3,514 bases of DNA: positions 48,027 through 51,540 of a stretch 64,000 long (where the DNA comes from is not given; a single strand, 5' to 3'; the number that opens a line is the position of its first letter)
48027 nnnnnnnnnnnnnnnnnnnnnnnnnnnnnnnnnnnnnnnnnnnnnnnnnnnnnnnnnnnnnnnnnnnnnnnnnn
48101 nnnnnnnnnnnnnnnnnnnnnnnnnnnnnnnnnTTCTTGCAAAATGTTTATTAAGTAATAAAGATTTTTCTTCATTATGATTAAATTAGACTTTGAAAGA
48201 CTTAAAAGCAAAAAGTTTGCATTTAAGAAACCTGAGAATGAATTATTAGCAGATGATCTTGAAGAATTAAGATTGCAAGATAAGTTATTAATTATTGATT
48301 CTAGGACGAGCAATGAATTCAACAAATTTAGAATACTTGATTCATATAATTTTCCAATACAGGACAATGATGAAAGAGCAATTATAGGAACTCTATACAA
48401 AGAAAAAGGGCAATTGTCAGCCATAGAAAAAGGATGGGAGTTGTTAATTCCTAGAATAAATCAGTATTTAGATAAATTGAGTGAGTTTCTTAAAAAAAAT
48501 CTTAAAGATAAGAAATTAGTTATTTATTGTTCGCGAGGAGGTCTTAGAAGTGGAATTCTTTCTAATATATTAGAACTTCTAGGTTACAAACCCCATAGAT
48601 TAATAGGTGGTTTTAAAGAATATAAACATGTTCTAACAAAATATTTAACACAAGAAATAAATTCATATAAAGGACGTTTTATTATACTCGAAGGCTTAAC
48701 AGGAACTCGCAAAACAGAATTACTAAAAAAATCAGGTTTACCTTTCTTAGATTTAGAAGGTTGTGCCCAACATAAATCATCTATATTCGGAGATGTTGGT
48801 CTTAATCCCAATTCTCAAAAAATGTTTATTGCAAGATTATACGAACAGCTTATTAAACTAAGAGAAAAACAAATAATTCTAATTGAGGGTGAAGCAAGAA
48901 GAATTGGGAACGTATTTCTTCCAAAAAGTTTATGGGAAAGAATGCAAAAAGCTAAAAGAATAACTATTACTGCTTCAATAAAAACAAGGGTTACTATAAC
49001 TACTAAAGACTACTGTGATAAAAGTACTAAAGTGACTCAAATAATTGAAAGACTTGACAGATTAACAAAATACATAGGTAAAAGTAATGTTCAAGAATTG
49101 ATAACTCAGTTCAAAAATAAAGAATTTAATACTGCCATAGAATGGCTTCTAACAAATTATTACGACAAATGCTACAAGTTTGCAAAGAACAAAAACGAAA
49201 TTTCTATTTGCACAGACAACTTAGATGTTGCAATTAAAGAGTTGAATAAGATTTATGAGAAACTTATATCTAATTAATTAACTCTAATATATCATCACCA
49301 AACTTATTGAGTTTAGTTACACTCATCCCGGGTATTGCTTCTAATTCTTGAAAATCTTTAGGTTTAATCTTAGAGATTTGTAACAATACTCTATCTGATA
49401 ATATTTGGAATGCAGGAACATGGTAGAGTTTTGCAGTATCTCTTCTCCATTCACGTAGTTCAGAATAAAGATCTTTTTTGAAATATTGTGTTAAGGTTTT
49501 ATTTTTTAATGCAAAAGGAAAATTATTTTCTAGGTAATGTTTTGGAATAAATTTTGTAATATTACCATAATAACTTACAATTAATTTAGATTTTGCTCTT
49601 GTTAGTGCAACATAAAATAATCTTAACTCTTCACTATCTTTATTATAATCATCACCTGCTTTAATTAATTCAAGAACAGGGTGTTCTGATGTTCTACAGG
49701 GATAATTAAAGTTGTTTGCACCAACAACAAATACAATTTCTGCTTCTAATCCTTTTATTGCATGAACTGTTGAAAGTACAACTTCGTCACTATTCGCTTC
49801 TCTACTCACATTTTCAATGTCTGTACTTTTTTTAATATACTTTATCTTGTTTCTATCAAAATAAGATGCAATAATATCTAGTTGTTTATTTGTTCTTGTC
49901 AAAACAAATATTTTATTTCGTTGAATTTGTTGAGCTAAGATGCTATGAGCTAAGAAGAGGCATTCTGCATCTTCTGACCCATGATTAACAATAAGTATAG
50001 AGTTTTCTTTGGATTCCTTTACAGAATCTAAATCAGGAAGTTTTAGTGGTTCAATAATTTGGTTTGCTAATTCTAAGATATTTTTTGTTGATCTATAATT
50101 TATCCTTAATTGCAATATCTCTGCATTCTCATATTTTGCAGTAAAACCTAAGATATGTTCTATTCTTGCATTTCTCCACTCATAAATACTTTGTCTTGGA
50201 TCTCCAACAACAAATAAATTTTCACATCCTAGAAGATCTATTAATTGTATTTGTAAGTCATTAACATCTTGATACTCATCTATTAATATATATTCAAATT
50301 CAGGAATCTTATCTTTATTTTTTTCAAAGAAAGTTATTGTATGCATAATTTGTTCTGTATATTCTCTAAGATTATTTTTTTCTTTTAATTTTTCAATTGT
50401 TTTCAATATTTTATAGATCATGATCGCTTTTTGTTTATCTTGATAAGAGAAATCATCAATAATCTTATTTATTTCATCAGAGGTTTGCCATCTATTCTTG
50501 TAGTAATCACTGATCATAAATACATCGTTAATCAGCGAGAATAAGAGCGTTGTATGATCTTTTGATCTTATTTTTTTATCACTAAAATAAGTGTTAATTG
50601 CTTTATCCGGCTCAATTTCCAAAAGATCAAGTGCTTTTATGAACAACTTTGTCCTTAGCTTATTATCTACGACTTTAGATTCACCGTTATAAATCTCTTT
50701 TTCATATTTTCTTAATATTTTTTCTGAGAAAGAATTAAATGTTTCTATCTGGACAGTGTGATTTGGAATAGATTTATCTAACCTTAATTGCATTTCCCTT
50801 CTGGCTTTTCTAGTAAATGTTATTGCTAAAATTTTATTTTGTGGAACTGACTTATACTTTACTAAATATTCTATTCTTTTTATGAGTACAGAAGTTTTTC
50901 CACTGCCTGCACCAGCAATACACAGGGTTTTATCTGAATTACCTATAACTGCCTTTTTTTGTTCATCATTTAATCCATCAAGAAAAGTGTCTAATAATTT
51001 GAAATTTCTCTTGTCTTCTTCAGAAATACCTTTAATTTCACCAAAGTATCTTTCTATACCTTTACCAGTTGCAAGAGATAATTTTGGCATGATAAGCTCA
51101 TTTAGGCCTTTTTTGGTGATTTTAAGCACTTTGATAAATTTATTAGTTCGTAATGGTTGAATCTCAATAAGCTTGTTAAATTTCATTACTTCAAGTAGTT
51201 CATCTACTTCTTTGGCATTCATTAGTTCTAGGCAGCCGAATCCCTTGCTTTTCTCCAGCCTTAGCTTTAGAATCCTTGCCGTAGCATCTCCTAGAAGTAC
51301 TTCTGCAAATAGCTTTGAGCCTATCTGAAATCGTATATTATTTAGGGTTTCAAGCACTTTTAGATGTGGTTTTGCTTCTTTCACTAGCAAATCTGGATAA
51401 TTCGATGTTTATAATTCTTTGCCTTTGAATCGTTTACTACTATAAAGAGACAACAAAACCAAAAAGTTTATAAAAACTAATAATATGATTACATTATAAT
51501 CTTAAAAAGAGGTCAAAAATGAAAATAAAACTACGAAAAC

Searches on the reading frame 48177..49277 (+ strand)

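Call 6: search_protein_families(library=pfam, proteins=[window:48177-49277:+])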
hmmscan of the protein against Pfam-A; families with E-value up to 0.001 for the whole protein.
window:48177-49277:+ (366 aa): 1 family
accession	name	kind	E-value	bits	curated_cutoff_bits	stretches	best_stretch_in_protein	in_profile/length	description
PF00581.25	Rhodanese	-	4.2e-10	40.4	22.2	1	25-150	2-100/102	Rhodanese-like domain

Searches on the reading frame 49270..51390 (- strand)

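Call 6: search_protein_families(library=pfam, proteins=[window:49270-51390:-])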
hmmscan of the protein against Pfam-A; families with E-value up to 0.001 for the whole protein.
window:49270-51390:- (706 aa): 9 families
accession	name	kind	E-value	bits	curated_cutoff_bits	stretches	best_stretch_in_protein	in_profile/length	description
PF00580.27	UvrD-helicase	-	4.1e-54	184.5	23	1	140-420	1-270/271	UvrD/REP helicase N-terminal domain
PF13361.12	UvrD_C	-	1.1e-27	97.9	25.6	2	531-608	282-348/350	UvrD-like helicase C-terminal domain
PF13245.12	AAA_19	-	2.9e-21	76.5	25.1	1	144-404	1-132/134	AAA domain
PF00570.28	HRDC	-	1.3e-17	64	23.8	1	639-705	2-68/68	HRDC domain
PF01443.25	Viral_helicase1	-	6.1e-11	43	21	1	350-414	45-112/228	Viral superfamily 1 RNA helicase core domain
PF13538.12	UvrD_C_2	-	1.4e-09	38.1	27.4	0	585-605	31-51/52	UvrD-like helicase C-terminal domain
PF09382.16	RQC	-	7.9e-07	29.3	23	1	11-95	13-93/114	RQC domain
PF13087.12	AAA_12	-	2.1e-06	27.9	27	1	448-605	66-190/195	AAA domain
PF13086.12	AAA_11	-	2.4e-05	24.7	27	1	140-400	2-249/257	AAA domain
